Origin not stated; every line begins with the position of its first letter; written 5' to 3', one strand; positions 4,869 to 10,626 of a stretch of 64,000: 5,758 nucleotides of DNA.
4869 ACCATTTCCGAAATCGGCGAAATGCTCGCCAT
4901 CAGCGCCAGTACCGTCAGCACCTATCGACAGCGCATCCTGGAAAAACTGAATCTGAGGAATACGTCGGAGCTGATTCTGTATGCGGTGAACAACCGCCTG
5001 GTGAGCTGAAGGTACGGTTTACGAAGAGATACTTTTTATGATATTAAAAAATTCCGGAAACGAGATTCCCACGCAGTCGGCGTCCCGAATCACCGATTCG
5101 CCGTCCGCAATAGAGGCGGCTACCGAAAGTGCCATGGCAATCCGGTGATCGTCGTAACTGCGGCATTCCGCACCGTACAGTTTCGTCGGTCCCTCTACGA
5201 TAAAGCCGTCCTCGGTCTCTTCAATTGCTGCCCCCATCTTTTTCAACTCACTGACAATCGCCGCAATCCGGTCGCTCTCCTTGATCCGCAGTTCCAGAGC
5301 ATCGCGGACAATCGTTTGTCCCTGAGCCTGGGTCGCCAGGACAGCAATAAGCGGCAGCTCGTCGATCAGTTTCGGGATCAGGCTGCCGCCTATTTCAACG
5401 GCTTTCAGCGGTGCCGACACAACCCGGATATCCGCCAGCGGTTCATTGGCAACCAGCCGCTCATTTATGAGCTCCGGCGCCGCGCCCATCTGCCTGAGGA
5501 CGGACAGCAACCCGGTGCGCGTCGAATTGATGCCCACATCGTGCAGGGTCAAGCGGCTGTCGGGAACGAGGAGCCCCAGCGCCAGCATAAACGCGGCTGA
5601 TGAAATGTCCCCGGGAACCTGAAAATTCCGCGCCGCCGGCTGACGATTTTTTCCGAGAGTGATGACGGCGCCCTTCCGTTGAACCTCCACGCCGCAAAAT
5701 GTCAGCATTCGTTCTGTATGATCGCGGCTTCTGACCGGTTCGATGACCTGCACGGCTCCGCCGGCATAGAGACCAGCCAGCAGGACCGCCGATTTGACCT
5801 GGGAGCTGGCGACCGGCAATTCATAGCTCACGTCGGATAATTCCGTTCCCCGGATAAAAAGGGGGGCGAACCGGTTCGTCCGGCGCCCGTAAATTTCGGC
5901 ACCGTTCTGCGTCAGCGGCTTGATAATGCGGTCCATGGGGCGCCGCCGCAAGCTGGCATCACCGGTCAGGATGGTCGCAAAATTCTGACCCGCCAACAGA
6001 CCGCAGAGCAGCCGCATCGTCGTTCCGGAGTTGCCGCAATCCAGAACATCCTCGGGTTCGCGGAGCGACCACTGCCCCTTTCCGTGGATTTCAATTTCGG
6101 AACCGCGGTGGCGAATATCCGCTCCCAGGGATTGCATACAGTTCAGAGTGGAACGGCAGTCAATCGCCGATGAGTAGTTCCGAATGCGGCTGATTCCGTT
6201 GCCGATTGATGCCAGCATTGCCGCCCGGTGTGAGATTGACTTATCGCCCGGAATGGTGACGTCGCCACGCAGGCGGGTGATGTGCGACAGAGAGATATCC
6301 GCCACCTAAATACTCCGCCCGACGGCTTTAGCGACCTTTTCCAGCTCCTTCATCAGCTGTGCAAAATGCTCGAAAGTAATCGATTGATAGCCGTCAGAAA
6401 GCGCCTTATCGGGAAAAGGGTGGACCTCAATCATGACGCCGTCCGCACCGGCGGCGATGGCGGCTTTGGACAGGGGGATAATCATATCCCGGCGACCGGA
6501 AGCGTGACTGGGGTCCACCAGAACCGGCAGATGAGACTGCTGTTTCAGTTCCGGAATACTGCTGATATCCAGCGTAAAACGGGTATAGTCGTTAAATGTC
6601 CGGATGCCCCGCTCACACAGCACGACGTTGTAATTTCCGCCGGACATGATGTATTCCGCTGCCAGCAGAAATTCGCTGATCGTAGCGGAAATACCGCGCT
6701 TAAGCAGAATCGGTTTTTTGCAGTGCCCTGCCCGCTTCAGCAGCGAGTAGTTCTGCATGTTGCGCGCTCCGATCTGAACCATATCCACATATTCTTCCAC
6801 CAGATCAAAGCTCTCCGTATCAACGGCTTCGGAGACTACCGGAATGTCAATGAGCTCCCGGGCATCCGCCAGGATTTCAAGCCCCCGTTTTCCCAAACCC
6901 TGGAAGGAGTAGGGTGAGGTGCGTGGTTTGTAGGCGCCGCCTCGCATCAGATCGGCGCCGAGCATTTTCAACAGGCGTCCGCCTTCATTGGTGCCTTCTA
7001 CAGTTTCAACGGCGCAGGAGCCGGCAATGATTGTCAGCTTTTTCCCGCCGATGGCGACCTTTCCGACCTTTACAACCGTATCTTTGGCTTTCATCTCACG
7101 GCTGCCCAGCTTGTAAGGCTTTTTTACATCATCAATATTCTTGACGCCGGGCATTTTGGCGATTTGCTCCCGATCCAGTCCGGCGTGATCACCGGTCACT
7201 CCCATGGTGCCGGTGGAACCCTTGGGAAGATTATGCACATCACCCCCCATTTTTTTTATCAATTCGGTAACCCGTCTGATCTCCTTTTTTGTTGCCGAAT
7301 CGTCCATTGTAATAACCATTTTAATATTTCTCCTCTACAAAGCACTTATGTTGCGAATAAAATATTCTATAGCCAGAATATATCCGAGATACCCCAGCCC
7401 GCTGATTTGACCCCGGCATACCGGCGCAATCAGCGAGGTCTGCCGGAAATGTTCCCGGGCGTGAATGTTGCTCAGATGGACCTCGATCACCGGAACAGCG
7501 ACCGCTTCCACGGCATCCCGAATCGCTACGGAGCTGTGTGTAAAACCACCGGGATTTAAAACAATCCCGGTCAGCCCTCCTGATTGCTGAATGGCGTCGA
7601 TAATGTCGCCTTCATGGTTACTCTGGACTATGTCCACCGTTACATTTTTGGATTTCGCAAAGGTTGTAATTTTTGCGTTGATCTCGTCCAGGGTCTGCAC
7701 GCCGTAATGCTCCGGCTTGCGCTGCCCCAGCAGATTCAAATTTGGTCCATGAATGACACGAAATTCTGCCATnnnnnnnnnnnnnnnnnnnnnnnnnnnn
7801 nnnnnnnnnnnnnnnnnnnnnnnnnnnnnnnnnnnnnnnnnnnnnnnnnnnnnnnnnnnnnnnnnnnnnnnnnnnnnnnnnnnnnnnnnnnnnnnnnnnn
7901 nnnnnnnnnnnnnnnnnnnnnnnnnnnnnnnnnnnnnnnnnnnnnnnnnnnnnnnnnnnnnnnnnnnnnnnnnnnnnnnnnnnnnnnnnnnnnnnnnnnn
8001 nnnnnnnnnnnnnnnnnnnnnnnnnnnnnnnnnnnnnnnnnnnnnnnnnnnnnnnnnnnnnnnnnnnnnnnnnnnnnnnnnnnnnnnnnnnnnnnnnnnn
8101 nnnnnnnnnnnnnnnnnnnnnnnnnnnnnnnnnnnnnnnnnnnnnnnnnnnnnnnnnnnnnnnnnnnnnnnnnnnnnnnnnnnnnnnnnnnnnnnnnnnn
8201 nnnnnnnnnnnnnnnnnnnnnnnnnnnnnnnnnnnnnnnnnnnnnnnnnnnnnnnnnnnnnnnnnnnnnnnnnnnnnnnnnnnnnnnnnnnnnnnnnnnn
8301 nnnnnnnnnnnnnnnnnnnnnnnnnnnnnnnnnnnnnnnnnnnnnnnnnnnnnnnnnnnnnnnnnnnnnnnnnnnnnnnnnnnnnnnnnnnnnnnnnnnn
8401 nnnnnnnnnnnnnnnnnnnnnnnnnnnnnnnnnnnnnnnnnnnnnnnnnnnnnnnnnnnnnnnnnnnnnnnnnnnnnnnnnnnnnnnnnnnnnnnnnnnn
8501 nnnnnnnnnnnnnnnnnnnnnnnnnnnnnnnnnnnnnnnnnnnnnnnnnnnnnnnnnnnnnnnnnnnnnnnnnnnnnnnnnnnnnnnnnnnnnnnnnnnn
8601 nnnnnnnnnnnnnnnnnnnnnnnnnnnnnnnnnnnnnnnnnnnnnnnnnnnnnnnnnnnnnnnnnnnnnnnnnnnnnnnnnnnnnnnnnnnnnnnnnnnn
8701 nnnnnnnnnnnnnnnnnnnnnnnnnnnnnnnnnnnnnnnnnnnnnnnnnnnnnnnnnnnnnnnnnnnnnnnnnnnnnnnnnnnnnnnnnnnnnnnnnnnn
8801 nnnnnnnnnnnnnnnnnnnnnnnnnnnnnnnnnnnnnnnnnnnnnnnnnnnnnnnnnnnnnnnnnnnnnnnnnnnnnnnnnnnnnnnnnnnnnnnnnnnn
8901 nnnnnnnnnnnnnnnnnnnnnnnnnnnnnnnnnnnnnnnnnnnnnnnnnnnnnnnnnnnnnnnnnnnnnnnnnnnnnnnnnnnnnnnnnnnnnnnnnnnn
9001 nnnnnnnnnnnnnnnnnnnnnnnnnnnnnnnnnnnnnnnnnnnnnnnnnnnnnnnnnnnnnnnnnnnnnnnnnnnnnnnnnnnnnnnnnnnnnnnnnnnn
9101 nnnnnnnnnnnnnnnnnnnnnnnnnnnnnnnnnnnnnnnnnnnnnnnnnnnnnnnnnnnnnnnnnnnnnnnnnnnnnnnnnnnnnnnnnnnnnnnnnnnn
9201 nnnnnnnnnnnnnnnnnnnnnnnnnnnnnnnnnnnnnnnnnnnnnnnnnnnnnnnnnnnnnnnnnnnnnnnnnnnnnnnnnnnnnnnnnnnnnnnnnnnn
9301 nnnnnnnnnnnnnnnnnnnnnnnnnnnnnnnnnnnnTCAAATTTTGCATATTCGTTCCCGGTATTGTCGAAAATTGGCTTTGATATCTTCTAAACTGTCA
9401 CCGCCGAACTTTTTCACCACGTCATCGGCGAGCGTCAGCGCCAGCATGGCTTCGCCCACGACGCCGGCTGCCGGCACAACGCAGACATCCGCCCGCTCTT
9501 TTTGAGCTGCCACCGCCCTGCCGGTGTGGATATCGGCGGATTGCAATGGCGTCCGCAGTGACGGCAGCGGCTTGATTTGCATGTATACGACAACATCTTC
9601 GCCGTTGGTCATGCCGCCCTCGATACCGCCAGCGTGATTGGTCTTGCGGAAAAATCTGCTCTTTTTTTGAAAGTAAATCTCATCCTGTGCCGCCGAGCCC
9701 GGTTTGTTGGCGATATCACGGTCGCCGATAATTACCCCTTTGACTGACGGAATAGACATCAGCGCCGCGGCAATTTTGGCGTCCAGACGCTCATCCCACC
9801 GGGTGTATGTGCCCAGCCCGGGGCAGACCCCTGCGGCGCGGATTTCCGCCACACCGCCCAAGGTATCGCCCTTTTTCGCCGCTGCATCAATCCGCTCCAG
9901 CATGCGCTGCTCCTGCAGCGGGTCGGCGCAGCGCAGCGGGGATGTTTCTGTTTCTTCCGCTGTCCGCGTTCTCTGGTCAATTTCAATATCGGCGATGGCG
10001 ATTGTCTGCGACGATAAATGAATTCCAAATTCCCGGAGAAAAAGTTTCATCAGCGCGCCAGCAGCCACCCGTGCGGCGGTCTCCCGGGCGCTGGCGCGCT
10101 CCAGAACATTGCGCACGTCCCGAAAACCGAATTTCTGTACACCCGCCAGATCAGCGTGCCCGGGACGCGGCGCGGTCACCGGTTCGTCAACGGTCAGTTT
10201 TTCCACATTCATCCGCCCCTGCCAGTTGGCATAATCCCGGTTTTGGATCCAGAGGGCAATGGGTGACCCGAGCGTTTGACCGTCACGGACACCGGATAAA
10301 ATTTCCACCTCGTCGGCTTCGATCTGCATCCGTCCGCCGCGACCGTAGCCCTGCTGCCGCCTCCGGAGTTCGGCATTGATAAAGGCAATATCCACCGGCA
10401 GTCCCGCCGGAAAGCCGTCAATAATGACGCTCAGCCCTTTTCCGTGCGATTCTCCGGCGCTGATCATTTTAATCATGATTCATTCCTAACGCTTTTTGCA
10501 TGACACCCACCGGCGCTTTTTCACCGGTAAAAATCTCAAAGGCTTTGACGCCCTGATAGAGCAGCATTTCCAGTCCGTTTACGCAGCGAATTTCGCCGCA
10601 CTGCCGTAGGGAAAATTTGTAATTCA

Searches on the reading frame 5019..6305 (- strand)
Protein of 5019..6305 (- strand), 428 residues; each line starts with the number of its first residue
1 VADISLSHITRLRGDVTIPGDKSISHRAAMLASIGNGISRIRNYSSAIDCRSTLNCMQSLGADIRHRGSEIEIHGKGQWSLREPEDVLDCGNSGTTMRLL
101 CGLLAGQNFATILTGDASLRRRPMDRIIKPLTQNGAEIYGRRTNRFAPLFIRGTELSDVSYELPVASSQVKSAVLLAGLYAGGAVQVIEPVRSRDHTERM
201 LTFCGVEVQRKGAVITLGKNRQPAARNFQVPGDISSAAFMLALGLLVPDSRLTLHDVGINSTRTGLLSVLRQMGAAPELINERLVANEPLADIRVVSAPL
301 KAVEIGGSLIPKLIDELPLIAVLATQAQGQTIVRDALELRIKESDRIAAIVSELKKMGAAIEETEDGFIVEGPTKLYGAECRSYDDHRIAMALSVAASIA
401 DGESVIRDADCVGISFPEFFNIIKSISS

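Call 50: search_protein_families(library=pfam, proteins=[window:5019-6305:-], max_evalue=0.00001)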
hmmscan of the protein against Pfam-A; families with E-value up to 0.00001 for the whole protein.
window:5019-6305:- (428 aa): 1 family
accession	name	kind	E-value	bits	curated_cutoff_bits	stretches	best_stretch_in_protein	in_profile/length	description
PF00275.25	EPSP_synthase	-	1.6e-115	386.6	22.8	1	8-421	3-415/417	EPSP synthase (3-phosphoshikimate 1-carboxyvinyltransferase)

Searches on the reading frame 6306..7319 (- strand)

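Call 50: search_protein_families(library=pfam, proteins=[window:6306-7319:-], max_evalue=0.00001)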
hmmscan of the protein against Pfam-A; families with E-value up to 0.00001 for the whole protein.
window:6306-7319:- (337 aa): 3 families
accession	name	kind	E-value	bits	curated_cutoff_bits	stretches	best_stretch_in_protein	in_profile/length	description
PF00793.26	DAHP_synth_1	-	1.2e-76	257.7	25.5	1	87-330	9-268/270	DAHP synthetase I family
PF03102.20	NeuB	-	1.4e-11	44.8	22.1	1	150-336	61-239/241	NeuB family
PF18152.6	DAHP_snth_FXD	-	7.8e-10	38.9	27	1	1-66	1-66/67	DAHP synthase ferredoxin-like domain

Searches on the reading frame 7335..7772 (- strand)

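Call 50: search_protein_families(library=pfam, proteins=[window:7335-7772:-], max_evalue=0.00001)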
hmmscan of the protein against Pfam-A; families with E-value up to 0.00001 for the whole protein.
window:7335-7772:- (145 aa): 1 family
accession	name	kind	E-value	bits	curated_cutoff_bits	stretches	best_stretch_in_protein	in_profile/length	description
PF01220.24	DHquinase_II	-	1.6e-57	193.5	23.3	1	5-138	3-137/138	Dehydroquinase class II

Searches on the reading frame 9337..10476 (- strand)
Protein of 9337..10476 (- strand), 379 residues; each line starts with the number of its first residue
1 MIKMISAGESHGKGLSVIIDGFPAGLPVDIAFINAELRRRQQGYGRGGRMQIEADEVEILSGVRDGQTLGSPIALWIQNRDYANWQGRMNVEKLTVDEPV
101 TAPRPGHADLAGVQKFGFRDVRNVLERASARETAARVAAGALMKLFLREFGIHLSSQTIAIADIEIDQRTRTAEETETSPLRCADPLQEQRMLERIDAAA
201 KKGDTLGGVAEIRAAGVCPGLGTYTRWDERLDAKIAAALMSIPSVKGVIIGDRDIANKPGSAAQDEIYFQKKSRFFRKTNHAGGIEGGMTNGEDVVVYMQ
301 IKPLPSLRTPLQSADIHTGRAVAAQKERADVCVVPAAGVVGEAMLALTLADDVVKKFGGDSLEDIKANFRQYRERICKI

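Call 50: search_protein_families(library=pfam, proteins=[window:9337-10476:-], max_evalue=0.00001)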
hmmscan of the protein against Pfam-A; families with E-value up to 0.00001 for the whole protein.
window:9337-10476:- (379 aa): 1 family
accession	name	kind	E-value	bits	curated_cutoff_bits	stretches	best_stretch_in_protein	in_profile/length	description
PF01264.26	Chorismate_synt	-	3.4e-110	368.2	27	1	3-353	2-326/327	Chorismate synthase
